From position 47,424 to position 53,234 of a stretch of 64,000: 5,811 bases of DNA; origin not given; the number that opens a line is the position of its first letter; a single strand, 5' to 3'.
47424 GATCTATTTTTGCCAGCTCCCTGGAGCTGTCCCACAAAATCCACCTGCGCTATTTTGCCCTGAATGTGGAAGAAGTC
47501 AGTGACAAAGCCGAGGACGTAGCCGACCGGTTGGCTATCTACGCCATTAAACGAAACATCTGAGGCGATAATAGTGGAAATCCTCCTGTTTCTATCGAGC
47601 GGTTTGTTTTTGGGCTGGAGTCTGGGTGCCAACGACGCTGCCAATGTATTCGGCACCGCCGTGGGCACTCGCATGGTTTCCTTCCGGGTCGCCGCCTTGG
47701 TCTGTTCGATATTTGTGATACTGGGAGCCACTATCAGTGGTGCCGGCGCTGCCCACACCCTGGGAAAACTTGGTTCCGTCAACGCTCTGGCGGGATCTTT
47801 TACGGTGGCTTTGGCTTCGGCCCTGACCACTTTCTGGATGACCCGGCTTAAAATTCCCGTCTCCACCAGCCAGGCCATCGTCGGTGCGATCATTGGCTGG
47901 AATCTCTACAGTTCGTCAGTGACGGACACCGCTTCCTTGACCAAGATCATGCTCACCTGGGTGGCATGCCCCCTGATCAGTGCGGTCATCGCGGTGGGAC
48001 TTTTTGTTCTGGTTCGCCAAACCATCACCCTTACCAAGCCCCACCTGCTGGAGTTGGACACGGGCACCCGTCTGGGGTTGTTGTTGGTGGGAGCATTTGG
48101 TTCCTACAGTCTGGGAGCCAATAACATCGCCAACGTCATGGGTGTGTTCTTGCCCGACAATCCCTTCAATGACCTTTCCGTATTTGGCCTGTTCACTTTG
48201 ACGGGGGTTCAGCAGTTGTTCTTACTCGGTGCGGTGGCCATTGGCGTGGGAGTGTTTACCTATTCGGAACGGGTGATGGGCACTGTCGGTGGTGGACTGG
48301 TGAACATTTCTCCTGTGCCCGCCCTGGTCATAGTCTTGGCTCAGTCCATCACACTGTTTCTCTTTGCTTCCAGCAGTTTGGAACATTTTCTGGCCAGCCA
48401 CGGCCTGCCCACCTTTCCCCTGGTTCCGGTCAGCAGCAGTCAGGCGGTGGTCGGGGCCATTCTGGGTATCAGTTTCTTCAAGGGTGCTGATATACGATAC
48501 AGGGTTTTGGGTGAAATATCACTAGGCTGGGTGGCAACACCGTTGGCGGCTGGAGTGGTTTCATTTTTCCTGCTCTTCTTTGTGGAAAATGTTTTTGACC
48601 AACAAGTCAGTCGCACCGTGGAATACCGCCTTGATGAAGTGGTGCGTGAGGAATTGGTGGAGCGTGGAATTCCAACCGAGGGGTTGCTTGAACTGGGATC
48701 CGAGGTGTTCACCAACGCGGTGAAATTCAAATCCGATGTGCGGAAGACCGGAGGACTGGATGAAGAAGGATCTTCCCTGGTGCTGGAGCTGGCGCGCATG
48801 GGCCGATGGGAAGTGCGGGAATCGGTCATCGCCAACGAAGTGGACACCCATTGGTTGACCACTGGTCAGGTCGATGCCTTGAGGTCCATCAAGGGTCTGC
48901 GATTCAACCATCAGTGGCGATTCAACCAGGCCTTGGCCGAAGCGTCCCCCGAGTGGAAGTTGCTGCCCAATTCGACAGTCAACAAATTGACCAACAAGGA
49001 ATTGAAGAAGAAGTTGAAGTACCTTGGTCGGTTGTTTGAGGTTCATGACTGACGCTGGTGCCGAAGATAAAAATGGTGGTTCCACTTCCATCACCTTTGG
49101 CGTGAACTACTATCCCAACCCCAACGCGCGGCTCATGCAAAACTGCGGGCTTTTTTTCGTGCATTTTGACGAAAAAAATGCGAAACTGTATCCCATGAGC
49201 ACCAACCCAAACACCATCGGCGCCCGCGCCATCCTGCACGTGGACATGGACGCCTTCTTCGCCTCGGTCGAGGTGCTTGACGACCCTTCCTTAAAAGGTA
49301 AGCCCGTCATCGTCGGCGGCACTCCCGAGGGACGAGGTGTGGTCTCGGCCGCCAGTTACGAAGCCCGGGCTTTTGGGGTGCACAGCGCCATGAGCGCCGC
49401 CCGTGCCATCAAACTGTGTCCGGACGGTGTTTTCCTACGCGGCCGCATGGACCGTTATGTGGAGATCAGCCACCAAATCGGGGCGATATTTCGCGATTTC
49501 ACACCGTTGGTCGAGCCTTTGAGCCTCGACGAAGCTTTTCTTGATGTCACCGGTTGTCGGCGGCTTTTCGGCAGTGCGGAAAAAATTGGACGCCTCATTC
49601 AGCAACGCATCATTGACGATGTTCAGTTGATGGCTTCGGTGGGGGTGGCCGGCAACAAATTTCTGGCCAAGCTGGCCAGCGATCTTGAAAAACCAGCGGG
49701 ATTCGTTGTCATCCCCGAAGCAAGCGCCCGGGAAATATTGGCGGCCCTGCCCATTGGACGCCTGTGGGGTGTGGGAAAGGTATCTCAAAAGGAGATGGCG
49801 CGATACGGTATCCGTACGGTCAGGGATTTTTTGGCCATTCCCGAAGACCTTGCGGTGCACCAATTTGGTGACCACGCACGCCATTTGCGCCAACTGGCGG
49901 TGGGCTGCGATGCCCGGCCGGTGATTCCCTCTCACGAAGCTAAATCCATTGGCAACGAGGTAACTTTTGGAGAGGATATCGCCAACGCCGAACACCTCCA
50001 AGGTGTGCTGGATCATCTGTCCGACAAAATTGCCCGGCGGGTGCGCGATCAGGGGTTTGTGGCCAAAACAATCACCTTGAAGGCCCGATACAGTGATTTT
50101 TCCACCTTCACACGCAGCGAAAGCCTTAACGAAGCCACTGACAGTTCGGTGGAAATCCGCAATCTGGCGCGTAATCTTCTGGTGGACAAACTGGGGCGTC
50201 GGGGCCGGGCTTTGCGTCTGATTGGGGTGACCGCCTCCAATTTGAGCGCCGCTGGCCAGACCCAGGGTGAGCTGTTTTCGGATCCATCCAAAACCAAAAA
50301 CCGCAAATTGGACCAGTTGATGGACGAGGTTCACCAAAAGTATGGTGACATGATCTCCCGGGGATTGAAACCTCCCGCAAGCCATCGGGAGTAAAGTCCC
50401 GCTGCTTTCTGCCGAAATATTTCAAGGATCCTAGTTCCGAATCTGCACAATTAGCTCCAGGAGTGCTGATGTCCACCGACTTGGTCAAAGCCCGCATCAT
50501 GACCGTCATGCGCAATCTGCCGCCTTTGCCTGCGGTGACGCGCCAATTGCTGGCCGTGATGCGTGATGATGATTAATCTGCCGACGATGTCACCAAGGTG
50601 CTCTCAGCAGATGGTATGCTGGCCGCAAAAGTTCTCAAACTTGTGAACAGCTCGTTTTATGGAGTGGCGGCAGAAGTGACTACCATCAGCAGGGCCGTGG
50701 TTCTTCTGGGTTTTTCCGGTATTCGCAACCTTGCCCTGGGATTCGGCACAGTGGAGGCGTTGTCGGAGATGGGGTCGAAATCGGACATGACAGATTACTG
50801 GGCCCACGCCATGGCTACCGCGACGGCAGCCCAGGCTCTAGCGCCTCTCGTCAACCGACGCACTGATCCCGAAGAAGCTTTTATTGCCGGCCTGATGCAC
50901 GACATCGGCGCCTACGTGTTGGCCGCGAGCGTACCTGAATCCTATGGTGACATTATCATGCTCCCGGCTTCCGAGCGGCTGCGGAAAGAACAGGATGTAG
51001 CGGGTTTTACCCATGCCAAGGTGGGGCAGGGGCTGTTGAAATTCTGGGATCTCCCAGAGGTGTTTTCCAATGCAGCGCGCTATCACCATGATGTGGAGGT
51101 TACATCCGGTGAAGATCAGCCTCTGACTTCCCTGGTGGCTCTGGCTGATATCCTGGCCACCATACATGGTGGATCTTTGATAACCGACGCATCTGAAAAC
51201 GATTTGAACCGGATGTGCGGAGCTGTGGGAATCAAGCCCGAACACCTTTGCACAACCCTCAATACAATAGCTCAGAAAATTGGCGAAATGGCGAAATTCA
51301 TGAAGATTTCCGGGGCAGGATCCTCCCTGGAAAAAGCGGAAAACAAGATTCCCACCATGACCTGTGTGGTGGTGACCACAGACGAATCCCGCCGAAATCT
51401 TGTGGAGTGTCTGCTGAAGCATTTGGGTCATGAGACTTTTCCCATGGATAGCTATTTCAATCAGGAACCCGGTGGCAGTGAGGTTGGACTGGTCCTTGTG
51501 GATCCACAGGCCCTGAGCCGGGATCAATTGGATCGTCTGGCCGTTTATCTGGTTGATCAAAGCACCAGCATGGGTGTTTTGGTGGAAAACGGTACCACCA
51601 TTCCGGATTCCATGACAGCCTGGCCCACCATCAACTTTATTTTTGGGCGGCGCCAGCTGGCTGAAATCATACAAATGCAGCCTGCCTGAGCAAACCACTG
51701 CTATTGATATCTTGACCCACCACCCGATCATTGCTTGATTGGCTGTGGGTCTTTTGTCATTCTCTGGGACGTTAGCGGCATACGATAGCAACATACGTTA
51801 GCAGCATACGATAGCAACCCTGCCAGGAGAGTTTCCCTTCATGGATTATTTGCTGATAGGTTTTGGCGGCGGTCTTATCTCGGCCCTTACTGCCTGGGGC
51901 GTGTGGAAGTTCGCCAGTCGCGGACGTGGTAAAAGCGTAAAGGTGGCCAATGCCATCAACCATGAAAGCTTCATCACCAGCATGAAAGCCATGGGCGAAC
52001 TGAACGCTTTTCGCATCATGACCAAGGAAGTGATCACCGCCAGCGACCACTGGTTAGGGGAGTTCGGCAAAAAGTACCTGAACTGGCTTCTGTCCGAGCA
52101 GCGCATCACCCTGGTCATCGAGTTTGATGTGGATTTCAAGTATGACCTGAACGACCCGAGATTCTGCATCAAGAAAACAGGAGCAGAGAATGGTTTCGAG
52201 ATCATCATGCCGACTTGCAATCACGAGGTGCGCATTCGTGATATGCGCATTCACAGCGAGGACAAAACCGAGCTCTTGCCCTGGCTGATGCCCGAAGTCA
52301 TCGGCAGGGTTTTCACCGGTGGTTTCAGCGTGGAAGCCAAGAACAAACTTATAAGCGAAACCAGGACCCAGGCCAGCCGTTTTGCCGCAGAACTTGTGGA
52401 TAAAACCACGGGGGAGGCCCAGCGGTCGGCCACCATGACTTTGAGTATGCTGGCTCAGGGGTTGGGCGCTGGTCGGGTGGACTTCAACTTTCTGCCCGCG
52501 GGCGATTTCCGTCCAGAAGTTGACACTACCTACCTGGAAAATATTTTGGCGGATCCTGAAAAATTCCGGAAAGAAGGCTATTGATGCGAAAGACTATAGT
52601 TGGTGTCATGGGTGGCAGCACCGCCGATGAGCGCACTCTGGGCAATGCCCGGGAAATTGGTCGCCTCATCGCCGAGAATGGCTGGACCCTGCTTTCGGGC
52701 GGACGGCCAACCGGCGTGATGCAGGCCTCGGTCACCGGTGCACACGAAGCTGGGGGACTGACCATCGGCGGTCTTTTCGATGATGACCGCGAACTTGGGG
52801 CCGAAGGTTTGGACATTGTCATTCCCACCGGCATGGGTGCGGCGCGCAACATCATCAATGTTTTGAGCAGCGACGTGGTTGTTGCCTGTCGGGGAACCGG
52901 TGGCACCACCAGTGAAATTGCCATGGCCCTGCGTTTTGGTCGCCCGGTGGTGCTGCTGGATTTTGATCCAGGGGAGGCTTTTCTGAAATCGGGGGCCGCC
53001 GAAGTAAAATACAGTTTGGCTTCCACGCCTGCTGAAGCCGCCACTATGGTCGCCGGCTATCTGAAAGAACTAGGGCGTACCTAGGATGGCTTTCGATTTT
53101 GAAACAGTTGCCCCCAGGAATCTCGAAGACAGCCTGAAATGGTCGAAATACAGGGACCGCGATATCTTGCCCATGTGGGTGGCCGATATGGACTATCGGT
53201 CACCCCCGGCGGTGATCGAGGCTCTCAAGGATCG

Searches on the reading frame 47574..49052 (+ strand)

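Call 29: search_protein_families(library=pfam, proteins=[window:47574-49052:+], max_evalue=0.00001)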
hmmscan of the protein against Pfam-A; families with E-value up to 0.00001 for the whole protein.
window:47574-49052:+ (492 aa): 1 family
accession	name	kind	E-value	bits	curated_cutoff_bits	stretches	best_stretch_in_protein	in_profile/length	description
PF01384.25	PHO4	-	6.8e-55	186.9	33.7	2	18-330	2-350/350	Phosphate transporter family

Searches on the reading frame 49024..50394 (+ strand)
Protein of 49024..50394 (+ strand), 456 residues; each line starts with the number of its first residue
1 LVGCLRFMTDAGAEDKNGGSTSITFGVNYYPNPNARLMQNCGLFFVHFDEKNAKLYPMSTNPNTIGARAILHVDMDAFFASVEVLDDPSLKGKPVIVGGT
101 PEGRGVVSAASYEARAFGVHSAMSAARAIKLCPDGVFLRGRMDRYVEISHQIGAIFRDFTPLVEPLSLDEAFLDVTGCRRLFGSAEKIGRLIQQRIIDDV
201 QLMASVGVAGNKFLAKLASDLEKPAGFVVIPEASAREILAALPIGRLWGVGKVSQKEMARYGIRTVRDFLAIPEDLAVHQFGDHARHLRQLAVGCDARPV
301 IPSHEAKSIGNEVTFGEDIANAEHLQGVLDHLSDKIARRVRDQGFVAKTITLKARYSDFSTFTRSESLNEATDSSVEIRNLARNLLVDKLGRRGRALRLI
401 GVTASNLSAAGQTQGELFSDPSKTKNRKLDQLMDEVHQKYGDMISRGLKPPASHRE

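Call 29: search_protein_families(library=pfam, proteins=[window:49024-50394:+], max_evalue=0.00001)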
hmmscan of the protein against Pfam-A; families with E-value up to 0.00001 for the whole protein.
window:49024-50394:+ (456 aa): 2 families
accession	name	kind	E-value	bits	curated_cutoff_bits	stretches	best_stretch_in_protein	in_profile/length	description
PF00817.25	IMS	-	2e-49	167.7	23.2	1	73-220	1-148/148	impB/mucB/samB family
PF11799.13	IMS_C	-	2.5e-31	108.8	20.7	1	307-417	2-109/109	impB/mucB/samB family C-terminal domain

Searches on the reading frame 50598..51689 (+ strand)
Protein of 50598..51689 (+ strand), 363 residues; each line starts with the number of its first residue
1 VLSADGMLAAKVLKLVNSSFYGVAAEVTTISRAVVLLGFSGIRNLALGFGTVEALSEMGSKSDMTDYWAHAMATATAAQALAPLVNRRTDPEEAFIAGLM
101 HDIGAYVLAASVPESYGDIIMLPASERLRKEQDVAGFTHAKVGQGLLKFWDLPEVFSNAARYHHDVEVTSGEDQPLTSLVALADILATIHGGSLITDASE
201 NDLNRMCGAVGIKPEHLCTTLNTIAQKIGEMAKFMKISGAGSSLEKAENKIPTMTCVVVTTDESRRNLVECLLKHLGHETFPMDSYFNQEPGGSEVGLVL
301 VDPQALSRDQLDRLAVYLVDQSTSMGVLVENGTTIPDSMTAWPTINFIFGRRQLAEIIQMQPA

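Call 29: search_protein_families(library=pfam, proteins=[window:50598-51689:+], max_evalue=0.00001)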
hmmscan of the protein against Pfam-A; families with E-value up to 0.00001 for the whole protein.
window:50598-51689:+ (363 aa): 2 families
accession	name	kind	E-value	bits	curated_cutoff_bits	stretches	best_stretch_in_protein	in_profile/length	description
PF08668.18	HDOD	-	7.2e-44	150.1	22.9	1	2-165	29-195/196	HDOD domain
PF01966.28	HD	-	5.7e-09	36.7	22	1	67-188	1-115/116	HD domain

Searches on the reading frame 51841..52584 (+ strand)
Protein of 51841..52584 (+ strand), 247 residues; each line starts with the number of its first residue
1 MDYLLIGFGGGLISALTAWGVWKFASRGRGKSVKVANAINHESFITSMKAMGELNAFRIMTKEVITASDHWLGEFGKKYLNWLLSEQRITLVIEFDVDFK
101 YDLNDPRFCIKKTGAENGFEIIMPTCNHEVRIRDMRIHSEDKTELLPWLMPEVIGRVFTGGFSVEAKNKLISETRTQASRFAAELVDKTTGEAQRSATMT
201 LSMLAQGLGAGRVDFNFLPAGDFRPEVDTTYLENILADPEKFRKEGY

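Call 30: search_protein_families(library=pfam, proteins=[window:51841-52584:+], max_evalue=0.00001)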
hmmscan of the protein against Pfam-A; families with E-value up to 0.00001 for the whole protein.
window:51841-52584:+ (247 aa): 1 family
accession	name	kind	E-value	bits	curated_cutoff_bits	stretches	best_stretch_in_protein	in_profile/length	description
PF14014.11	DUF4230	-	2.2e-07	31.5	27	1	47-212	2-145/148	Protein of unknown function (DUF4230)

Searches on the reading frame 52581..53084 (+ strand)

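Call 30: search_protein_families(library=pfam, proteins=[window:52581-53084:+], max_evalue=0.00001)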
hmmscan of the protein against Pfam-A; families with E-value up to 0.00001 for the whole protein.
window:52581-53084:+ (167 aa): 1 family
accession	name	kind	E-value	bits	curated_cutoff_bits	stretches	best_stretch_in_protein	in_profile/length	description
PF18306.6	LDcluster4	-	8.4e-44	149.3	26.3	1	4-136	1-132/151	SLOG cluster4 family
